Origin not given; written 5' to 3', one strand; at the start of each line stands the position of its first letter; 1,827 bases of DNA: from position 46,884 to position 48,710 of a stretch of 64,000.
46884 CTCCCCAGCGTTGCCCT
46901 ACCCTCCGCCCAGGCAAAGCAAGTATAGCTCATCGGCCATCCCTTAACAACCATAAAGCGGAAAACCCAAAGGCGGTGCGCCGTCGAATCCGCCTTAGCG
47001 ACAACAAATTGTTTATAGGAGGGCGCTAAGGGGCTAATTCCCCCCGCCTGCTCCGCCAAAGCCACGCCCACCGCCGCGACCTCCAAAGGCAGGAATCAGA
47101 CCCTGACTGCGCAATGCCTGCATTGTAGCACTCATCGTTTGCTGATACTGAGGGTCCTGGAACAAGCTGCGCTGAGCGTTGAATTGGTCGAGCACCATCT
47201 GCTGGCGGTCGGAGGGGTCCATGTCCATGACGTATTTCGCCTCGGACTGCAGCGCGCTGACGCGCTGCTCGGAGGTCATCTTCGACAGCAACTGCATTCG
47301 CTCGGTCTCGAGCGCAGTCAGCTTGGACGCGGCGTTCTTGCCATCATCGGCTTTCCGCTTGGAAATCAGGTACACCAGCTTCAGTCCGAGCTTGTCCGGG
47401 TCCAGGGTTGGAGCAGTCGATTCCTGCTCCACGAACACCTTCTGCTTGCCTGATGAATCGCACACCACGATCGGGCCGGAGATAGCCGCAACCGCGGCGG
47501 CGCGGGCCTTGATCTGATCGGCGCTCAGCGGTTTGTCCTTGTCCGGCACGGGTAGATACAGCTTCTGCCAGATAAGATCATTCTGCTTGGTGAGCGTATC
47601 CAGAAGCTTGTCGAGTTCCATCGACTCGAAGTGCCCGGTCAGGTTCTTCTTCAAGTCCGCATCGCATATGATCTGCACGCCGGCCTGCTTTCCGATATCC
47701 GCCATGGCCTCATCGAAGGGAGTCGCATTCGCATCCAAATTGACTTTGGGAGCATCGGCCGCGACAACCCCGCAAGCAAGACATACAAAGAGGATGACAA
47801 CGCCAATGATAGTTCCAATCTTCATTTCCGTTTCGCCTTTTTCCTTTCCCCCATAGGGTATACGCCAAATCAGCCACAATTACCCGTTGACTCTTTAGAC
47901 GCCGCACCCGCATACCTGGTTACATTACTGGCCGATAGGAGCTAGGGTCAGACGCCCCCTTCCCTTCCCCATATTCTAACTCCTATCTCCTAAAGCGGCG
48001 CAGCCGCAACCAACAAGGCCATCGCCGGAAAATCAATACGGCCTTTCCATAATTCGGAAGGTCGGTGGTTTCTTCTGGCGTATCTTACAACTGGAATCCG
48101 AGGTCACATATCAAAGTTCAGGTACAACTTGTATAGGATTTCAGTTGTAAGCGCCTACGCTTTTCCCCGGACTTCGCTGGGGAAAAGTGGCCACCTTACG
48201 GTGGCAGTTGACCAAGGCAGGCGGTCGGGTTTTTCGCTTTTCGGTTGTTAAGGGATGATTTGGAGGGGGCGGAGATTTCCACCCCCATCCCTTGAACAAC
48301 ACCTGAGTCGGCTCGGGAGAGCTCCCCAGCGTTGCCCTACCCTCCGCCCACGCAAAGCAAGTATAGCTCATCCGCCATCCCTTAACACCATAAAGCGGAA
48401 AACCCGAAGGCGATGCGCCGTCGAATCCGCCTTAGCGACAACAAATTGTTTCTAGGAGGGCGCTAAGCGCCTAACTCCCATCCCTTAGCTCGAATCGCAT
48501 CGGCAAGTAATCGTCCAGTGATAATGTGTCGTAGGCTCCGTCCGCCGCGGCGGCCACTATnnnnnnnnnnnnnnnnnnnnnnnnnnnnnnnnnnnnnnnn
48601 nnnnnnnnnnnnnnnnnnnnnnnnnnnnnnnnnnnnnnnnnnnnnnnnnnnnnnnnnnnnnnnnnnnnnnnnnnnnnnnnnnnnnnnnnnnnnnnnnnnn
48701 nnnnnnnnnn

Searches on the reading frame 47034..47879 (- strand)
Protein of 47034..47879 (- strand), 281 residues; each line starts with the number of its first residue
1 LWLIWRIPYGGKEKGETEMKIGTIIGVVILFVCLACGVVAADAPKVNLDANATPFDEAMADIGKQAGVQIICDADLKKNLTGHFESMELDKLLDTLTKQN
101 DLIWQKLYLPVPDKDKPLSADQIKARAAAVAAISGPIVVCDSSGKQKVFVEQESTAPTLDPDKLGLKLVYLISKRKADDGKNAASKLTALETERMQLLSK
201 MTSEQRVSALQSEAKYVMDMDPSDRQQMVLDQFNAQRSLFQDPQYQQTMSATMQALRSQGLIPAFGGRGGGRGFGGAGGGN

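Call 9: search_protein_families(library=pfam, proteins=[window:47034-47879:-])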
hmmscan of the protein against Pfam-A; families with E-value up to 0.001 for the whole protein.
window:47034-47879:- (281 aa): 2 families
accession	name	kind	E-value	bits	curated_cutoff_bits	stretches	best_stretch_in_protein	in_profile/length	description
PF21304.2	T3S_SPI-1_N0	-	0.00033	21.3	27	0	70-105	24-59/69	SPI-1 type 3 secretion system secretin, N0 domain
PF16344.10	FecR_C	-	0.00078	19.9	24.4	0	52-104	6-61/70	FecR, C-terminal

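Call 10: find_encoding_contigs(protein=window:47034-47879:-, flank=3000, max_places=6)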
Protein window:47034-47879:- (281 aa): no gene with exactly this product is on record in the collection.

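Call 33: find_homologous_proteins(query=window:47034-47879:-, max_evalue=1e-10)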
Query window:47034-47879:- (281 aa): 39 proteins with E <= 1e-10 among 4831 candidates.
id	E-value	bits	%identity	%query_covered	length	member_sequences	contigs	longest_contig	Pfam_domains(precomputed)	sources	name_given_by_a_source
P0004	1.3e-166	571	100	94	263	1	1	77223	-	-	-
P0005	1.9e-87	311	58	87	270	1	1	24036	-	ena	-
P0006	1.1e-78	283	56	79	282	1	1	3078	PF16344.11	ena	-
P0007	1.4e-76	276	52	87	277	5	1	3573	-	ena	-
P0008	6.2e-76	274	50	94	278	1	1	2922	PF16344.11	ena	-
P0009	7.1e-76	273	51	94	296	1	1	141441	-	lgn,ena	-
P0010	1.7e-75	272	52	94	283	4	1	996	-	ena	-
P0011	4.0e-74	268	51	87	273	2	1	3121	-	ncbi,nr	ncbi:MAG: hypothetical protein HYX78_00595 [Armatimonadetes bacterium]|nr:hypothetical protein [Arma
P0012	3.8e-73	264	53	90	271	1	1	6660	-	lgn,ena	-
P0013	1.8e-72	262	55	79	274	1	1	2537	-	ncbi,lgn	-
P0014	7.9e-72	260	49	87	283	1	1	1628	-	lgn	-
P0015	9.9e-72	260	51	87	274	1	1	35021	-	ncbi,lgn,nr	ncbi:MAG: hypothetical protein M1133_13230 [Armatimonadetes bacterium]|nr:hypothetical protein [Arma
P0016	1.4e-70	256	52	90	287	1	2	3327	-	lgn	-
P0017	2.3e-70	255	50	84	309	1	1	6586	PF07660.20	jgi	-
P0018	4.0e-69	251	52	84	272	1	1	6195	PF07660.20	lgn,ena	-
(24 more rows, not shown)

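Call 34: find_encoding_contigs(protein=P0005, flank=10000, max_places=3)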
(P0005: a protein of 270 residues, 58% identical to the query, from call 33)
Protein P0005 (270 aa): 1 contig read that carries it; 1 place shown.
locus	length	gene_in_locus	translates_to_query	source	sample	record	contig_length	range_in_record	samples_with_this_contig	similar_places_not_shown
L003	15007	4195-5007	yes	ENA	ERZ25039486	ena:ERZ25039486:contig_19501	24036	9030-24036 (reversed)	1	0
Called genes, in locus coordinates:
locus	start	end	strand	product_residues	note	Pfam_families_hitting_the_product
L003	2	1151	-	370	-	PF04041:Glyco_hydro_130, PF00690:Cation_ATPase_N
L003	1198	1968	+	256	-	-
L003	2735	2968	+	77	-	PF11737:DUF3300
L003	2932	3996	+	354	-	PF11737:DUF3300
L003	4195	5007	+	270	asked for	-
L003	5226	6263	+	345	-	PF01380:SIS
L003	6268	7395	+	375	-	PF04389:Peptidase_M28 (weak), PF05343:Peptidase_M42 (faint), PF01546:Peptidase_M20, PF07687:M20_dimer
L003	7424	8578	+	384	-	PF12982:DUF3866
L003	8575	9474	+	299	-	PF00877:NLPC_P60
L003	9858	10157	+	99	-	-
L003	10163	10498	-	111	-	-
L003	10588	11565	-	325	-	PF07508:Recombinase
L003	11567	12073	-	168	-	PF00239:Resolvase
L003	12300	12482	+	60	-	PF12728:HTH_17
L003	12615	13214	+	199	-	-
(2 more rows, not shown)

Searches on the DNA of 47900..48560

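Call 11: search_rna_families(source=window, start=47900, end=48560, threshold=evalue, max_evalue=10)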
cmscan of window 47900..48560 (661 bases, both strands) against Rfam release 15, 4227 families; matches with E-value up to 10: 5.
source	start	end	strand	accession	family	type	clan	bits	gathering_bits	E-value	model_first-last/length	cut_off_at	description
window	48159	48239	+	RF00236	ctRNA_pGA1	Gene; antisense;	-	23.9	45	0.02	1-79/79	no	ctRNA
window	48076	48162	+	RF03733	mir-BART14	Gene; miRNA;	-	15.6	90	5.3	1-78/78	no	mir-BART14 microRNA precursor family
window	48078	48160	+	RF03652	mir-2329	Gene; miRNA;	-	15.6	90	5.8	1-66/66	no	mir-2329 microRNA precursor family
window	48020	48084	+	RF00729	mir-278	Gene; miRNA;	-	14.8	55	1.9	1-75/75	no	mir-278 microRNA precursor family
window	48144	48197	-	RF00517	serC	Cis-reg; leader;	-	12.4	35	5.4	1-52/52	no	serC leader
